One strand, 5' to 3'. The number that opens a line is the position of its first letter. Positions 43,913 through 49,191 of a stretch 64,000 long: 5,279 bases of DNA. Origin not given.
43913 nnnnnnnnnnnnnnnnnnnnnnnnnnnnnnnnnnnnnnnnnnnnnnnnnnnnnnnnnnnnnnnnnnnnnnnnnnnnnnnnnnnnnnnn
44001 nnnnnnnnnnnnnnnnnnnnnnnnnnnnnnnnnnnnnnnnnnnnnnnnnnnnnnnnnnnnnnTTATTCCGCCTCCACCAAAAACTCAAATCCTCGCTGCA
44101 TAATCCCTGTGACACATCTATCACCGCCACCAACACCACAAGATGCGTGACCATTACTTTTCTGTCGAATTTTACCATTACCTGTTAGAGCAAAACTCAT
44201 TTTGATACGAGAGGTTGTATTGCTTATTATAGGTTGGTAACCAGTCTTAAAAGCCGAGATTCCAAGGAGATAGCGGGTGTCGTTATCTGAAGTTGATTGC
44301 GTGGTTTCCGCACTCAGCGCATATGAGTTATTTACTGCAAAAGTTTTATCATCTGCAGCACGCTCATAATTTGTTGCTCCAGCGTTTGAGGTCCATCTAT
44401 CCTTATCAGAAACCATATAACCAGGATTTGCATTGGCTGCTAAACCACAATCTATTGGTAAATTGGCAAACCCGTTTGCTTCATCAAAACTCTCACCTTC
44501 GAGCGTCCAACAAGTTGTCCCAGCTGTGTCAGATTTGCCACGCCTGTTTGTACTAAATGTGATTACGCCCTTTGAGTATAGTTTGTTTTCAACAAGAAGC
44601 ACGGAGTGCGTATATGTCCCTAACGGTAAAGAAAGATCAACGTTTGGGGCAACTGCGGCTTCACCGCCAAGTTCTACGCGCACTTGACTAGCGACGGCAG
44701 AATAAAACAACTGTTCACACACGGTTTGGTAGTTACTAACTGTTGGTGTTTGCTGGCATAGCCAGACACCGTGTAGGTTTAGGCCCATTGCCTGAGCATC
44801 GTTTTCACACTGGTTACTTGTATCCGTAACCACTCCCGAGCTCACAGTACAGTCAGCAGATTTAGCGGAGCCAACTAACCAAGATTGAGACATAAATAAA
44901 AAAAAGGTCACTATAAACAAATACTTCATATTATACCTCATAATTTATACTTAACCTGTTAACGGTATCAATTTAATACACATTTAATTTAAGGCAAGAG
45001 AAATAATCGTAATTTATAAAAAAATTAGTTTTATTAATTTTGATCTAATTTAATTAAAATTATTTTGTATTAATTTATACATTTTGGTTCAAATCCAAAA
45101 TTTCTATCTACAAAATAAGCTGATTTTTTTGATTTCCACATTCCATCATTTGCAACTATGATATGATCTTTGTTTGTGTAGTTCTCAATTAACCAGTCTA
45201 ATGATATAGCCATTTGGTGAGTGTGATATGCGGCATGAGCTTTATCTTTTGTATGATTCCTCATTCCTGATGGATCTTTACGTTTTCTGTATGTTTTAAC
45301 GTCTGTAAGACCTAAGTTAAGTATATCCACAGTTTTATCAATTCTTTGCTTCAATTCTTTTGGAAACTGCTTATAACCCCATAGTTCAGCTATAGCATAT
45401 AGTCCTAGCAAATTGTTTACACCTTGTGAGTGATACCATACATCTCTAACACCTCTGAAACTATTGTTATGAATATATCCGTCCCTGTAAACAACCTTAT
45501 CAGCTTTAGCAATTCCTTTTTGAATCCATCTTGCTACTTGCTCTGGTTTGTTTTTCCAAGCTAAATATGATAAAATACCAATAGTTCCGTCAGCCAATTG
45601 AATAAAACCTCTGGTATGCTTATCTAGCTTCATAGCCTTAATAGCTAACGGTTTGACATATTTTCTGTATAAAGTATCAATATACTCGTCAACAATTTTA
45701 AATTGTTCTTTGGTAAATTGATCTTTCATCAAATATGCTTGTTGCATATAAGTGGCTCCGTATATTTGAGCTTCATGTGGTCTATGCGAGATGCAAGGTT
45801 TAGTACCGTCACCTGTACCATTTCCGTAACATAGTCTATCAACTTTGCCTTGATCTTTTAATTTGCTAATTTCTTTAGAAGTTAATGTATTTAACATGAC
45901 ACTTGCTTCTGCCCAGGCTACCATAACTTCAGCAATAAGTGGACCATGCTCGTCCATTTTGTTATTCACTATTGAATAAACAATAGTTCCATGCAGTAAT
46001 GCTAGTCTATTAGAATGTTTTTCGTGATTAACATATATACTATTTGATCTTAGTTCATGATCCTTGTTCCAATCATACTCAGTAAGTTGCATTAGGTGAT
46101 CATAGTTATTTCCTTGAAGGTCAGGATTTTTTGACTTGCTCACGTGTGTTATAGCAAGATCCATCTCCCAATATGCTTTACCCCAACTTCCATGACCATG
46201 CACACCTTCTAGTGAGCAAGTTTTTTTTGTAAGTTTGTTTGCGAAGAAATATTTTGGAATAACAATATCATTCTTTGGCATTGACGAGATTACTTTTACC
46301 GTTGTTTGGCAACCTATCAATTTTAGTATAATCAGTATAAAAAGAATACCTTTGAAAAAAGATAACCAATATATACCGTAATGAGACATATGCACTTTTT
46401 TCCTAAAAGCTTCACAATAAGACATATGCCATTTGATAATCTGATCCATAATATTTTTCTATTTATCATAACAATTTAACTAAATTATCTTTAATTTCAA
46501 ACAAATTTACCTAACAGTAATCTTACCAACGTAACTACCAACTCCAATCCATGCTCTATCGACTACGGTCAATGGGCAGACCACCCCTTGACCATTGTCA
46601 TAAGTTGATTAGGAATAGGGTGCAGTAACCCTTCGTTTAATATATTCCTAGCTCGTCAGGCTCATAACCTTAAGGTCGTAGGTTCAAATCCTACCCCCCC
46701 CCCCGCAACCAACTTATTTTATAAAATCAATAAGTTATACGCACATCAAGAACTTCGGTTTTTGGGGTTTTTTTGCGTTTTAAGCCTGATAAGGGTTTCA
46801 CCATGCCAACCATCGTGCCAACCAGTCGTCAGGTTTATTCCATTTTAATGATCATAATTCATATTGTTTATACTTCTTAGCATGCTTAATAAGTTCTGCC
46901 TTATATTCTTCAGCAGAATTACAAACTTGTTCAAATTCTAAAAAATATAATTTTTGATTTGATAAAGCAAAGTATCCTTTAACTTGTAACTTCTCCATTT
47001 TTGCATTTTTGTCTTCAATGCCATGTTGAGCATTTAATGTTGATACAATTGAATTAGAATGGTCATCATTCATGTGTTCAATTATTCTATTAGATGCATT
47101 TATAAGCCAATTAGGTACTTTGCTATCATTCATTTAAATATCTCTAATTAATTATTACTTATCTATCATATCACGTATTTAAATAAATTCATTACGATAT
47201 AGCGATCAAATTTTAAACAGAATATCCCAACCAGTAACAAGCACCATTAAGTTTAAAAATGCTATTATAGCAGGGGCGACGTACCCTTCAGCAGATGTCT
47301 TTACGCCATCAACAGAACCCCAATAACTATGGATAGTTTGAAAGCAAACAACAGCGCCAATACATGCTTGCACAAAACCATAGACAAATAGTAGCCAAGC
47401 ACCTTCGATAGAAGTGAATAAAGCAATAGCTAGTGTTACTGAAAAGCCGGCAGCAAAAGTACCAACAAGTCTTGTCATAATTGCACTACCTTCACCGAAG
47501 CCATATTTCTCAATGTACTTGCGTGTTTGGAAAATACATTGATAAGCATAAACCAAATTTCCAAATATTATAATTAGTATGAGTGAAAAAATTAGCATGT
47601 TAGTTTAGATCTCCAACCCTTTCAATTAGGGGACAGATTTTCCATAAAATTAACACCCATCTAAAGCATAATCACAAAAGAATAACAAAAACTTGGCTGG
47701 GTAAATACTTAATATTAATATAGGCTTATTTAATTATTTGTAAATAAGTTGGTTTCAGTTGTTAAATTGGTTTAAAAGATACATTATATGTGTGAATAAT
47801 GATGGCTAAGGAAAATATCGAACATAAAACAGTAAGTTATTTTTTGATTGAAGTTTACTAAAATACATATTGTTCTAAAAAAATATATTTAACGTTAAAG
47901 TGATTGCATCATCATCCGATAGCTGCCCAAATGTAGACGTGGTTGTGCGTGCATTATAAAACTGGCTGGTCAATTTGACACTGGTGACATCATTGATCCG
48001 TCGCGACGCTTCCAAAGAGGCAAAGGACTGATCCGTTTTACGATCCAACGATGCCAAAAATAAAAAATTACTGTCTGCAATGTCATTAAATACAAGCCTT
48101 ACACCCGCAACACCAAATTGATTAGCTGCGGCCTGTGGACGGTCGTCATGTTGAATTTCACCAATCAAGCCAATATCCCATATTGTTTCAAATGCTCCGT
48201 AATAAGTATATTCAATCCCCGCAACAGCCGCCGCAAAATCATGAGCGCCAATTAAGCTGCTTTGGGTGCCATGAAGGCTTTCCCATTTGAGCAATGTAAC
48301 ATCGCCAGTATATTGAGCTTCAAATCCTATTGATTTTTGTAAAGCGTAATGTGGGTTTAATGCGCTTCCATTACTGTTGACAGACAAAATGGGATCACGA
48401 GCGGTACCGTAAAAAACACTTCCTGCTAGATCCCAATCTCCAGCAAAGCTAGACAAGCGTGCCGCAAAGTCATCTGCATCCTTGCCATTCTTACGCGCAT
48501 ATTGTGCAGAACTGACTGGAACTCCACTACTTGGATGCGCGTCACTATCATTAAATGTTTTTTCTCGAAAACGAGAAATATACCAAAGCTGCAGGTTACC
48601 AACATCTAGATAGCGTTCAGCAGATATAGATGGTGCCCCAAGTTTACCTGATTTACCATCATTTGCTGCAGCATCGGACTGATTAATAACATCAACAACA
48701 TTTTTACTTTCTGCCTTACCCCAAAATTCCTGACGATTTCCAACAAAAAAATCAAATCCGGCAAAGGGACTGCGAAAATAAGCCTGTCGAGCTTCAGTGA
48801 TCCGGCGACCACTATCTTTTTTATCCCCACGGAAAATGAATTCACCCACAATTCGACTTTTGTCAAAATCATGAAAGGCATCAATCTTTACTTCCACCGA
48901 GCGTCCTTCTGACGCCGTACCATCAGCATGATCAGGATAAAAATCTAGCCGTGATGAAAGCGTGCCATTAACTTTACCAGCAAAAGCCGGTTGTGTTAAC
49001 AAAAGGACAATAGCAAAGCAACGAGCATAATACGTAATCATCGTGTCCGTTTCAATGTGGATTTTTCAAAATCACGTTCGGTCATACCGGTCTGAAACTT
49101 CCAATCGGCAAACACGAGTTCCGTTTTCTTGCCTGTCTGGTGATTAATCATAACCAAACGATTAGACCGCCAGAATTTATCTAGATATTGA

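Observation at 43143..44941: Passenger-less inverse-autotransporter barrel translationally coupled to a Cys-rich secreted protein: candidate split Type Ve-like surface system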

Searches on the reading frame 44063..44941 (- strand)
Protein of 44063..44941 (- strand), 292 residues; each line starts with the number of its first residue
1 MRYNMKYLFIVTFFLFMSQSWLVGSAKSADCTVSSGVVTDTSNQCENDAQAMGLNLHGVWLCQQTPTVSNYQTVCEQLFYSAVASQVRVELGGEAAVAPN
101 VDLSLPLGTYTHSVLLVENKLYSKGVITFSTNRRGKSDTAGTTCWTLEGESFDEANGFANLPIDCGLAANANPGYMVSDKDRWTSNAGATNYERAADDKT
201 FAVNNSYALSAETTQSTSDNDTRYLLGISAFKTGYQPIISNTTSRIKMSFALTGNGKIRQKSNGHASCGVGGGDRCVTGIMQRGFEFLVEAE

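Call 3: search_protein_families(library=pfam, proteins=[window:44063-44941:-], max_evalue=1)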
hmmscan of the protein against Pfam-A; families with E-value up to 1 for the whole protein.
window:44063-44941:- (292 aa): 0 families

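Call 4: search_protein_families(library=ncbifam, proteins=[window:44063-44941:-], max_evalue=1)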
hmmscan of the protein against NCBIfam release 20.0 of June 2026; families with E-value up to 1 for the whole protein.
window:44063-44941:- (292 aa): 0 families

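Call 10: find_homologous_proteins(query=window:44063-44941:-)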
Query window:44063-44941:- (292 aa): 8 proteins with E <= 0.001 among 737 candidates.
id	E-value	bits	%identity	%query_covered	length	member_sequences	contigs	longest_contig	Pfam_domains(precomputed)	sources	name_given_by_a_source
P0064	2.8e-186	636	98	99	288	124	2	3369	-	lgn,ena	-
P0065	5.6e-175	598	93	99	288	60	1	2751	-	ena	-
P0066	7.6e-172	588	92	99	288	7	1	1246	-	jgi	jgi:hypothetical protein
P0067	9.9e-169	578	89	99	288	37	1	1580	-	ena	-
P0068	8.4e-168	575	86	100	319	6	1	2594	-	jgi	-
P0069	1.3e-163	561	85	99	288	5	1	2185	-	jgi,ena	-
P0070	1.2e-142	492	93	80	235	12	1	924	-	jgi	jgi:hypothetical protein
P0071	7.2e-74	267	50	91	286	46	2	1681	-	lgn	-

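Call 33: find_homologous_proteins(query=A3, max_evalue=0.001)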
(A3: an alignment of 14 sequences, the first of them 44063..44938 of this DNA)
Query A3 (14 sequences) (291 aa, profile of the alignment): 13 proteins with E <= 0.001 among 8000 candidates.
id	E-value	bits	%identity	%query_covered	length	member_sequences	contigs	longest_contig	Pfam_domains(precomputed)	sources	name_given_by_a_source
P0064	5.1e-115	402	98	99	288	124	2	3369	-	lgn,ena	-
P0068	3.3e-114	399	86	100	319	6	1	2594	-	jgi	-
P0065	9.6e-113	395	93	99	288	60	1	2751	-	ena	-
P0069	1.7e-112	394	85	99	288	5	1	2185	-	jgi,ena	-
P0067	4.5e-112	392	89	99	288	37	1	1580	-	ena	-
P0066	2.0e-110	387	92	99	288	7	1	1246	-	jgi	jgi:hypothetical protein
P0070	3.7e-94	334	93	80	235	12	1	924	-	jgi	jgi:hypothetical protein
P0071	1.3e-93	332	50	92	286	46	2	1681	-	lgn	-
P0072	9.2e-54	201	31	14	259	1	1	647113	-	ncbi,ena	-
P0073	4.6e-25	107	22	32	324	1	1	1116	-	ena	-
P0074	6.9e-23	100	23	30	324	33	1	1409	-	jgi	-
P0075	1.6e-22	98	31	20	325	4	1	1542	-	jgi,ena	-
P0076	3.9e-22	97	24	37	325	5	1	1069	-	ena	-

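Call 44: search_solved_structures(query=A3, max_evalue=1)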
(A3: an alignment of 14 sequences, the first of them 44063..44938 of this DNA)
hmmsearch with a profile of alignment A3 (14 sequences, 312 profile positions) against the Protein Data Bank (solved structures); distinct sequences matched with E-value up to 1: 2.
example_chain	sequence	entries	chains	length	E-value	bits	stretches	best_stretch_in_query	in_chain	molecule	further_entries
3vtn_A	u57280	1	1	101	0.25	13.8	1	93-161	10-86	Protein gp45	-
3vto_A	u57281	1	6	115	0.33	13.4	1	93-162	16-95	Protein gp45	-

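Call 45: predict_structure(alignment_id=A6)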
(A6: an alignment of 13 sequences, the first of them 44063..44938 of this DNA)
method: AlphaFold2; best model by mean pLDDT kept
length: 291 residues; sequences in the alignment: 13
mean_pLDDT: 45.4   pTM: 0.47
mean pLDDT of the five models: 45.4, 45.0, 43.2, 43.0, 40.4
residues with pLDDT >= 90: 0; 70-90: 50; 50-70: 68; < 50: 173
segments of 3 or more residues with pLDDT < 50: 17-49, 118-223, 251-282
pLDDT, mean of each block of 10 residues (from residue 1): 54 50 28 34 41 71 76 83 65 62 82 61 32 29 26 28 26 24 22 24 24 32 54 72 66 34 31 30 56 54
secondary structure, 60 per line:
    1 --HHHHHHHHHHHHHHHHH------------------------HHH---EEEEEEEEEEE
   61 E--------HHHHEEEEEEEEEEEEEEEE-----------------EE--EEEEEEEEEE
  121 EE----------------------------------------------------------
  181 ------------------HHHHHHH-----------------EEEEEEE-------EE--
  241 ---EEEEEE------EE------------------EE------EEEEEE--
elements in order: H3-19 E50-61 H70-73 E74-89 E111-122 H199-205 E223-229 E244-249 E284-289

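Call 47: search_protein_representatives(alignment_id=A6)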
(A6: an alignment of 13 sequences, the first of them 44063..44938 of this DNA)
Query: 13 sequences, 306 profile positions. Proteins with E-value up to 0.001 (for the whole library): 499; up to 1e-10: 235; up to 1e-30: 13. The best 150 are listed.
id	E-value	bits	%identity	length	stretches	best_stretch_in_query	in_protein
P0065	3.3e-135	466.5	-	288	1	3-306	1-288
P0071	2.9e-100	351.7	-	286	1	1-306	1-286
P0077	2.2e-83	296.3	-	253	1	63-305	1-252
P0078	4.2e-62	226.4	-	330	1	7-304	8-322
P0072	9.4e-55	202.3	-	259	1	2-306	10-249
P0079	5.4e-50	186.6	-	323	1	7-297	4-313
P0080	1.3e-44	168.9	-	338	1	7-304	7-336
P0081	2.1e-40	155.1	-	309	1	7-305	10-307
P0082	3.5e-37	144.6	-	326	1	10-304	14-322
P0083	5.6e-35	137.3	-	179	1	87-222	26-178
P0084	5.0e-32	127.7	-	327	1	7-304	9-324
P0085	8.6e-32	126.9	-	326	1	7-305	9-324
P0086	2.4e-31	125.4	-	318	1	8-302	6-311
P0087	8.7e-30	120.3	-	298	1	10-304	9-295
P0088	1.5e-28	116.2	-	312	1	1-304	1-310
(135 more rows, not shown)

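Call 51: search_protein_families(library=pfam, alignment_id=A7, max_evalue=0.01)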
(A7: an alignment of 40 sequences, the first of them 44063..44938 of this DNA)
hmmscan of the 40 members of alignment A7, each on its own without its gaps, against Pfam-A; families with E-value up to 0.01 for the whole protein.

A. member 1, window:44063-44938:- (291 aa): 0 families

B. families by the number of members that match (of 40 scanned): 0 families

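Call 53: fold_search(model_id=the predicted structure, library=pdb)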
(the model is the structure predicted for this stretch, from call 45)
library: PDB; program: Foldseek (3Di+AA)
matches with E <= 10: 151; with E <= 0.001: 0
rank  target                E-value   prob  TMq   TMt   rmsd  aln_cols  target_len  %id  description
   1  1zvp_B                5.2e-01  0.02  0.09  0.15  13.6        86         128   12  Crystal Structure of a Protein of Unknown Function VC0802 from Vibrio cholerae, Possible Transport Protein (released 2005-07-19)
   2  7vxd_B                1.7e+00  0.01  0.07  0.03  16.8       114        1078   11  SARS-CoV-2 spike protein in complex with ACE2, Beta variant, C1 state (released 2021-12-01)
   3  9qwu_B                2.0e+00  0.05  0.09  0.04   7.0        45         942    4  Cryo-EM structure of the human UBR4/KCMF1/CALM1 complex (CALM1 focused refinement) (released 2025-09-03)
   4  9aru_A                2.0e+00  0.01  0.08  0.03  16.9       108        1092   14  COVA2-15 fragment antigen binding in complex with SARS-CoV-2 6P-mut7 S protein (released 2025-01-29)
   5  8thf_A                2.0e+00  0.01  0.06  0.03  17.0       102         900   12  SARS-CoV-2 BA.1 S-6P-no-RBD (released 2024-07-17)
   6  9qwu_A                2.1e+00  0.05  0.09  0.03   7.0        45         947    4  Cryo-EM structure of the human UBR4/KCMF1/CALM1 complex (CALM1 focused refinement) (released 2025-09-03)
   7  7ybi_C                2.2e+00  0.01  0.07  0.03  16.0       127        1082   10  SARS-CoV-2 Mu variant spike (open state) (released 2023-07-12)
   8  7tyz_A                2.2e+00  0.00  0.06  0.03  19.7       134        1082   10  Cryo-EM structure of SARS-CoV-2 spike in complex with FSR22, an anti-SARS-CoV-2 DARPin (released 2022-12-07)
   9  9d6f_D                2.5e+00  0.02  0.10  0.16  10.1        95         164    9  Cryo-EM structure of E. coli FimH lectin domain bound to Fabs 440-2 and 454-3 (released 2025-02-05)
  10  5owx_1                2.5e+00  0.01  0.09  0.13  14.9       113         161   13  Inside-out FMDV A10 capsid (released 2017-09-20)
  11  7p7b_B                2.5e+00  0.01  0.07  0.03  17.4       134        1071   11  SARS-CoV-2 spike protein in complex with sybody no68 in a 1up/2down conformation (released 2021-08-04)
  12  7w92_B                2.7e+00  0.01  0.08  0.03  16.8       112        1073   12  Open state of SARS-CoV-2 Delta variant spike protein (released 2022-01-12)
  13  9hqv_Bh               2.7e+00  0.01  0.07  0.09  11.1        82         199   18  Cryo-EM structure of the small subunit of the mitochondrial ribosome from Toxoplasma gondii (released 2025-06-11)
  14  9evs_K                2.7e+00  0.01  0.07  0.11  15.3       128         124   15  Structure of the flowering plant mitoribosome with P-site tRNA (released 2025-09-03)
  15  8upx_C                2.8e+00  0.01  0.08  0.04  18.9       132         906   13  Omicron-S-MERS-RBD (released 2024-08-21)
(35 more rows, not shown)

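Call 71: find_encoding_contigs(protein=P0071, flank=3000, max_places=2)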
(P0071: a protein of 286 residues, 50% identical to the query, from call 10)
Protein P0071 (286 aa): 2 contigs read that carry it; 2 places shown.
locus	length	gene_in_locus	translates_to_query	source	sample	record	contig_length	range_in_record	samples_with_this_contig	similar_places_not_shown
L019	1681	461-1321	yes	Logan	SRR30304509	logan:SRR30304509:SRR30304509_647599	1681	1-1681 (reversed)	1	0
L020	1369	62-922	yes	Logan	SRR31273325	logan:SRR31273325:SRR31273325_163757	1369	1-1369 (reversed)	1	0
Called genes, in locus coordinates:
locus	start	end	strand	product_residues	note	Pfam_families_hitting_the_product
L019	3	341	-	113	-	?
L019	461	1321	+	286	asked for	-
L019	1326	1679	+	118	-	?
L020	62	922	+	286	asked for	-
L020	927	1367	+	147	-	?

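Call 83: find_related_loci(query=A10, collection=metagenome_contigs, flank=2500)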
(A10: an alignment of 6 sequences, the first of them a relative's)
Query A10 (330 aa) in metagenome_contigs; peptide patterns used: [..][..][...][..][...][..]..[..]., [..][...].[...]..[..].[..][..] (x = any residue, [..] = any of these).
264 stretches matched a pattern; 203 encode a relative of the query (tblastn E <= 1e-3); the best 80 are kept; 80 distinct loci.
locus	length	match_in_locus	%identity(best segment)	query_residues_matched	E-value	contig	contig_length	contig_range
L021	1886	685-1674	97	1-330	0e+0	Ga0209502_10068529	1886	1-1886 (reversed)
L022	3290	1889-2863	94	1-326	0e+0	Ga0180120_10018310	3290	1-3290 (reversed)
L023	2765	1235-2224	89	1-330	0e+0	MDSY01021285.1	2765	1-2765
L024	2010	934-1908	54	10-330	4e-111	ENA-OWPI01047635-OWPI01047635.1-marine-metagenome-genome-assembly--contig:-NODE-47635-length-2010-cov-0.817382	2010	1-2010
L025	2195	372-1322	57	8-323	3e-109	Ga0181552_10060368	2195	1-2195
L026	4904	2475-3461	52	4-330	3e-102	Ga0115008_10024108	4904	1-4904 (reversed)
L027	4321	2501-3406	56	24-323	6e-102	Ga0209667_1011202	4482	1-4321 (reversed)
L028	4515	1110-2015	56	24-323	2e-100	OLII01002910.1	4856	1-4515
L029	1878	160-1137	53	1-325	1e-105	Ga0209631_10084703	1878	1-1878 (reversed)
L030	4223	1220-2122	53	24-323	2e-99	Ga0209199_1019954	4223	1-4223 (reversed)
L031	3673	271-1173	53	24-323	7e-99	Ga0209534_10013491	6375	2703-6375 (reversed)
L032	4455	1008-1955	53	5-323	5e-99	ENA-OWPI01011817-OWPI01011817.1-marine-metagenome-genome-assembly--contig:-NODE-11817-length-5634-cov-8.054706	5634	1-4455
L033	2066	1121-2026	55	24-323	2e-103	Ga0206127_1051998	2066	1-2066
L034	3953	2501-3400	54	24-322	3e-98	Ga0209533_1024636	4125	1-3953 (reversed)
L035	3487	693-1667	51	4-323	3e-99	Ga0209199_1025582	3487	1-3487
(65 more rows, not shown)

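Call 86: search_solved_structures(query=A7, max_evalue=10)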
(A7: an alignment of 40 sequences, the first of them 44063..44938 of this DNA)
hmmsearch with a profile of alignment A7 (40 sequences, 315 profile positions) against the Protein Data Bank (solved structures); distinct sequences matched with E-value up to 10: 2.
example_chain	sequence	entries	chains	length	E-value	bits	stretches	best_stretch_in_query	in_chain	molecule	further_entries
7aor_ak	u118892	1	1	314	0.31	13.3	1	118-159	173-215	mS58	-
5fyw_X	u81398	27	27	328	0.95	11.7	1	158-259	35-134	TRANSCRIPTION INITIATION FACTOR IIE SUBUNIT BETA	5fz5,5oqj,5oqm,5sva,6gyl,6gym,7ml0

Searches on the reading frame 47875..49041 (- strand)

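Call 3: search_protein_families(library=pfam, proteins=[window:47875-49041:-], max_evalue=1)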
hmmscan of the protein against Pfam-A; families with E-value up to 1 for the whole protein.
window:47875-49041:- (388 aa): 1 family
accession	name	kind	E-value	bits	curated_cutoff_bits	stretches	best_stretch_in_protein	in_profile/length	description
PF03573.19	OprD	-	0.035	13.6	25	1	302-381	171-249/394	outer membrane porin, OprD family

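Call 4: search_protein_families(library=ncbifam, proteins=[window:47875-49041:-], max_evalue=1)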
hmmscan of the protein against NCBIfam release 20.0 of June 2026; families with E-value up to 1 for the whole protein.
window:47875-49041:- (388 aa): 0 families
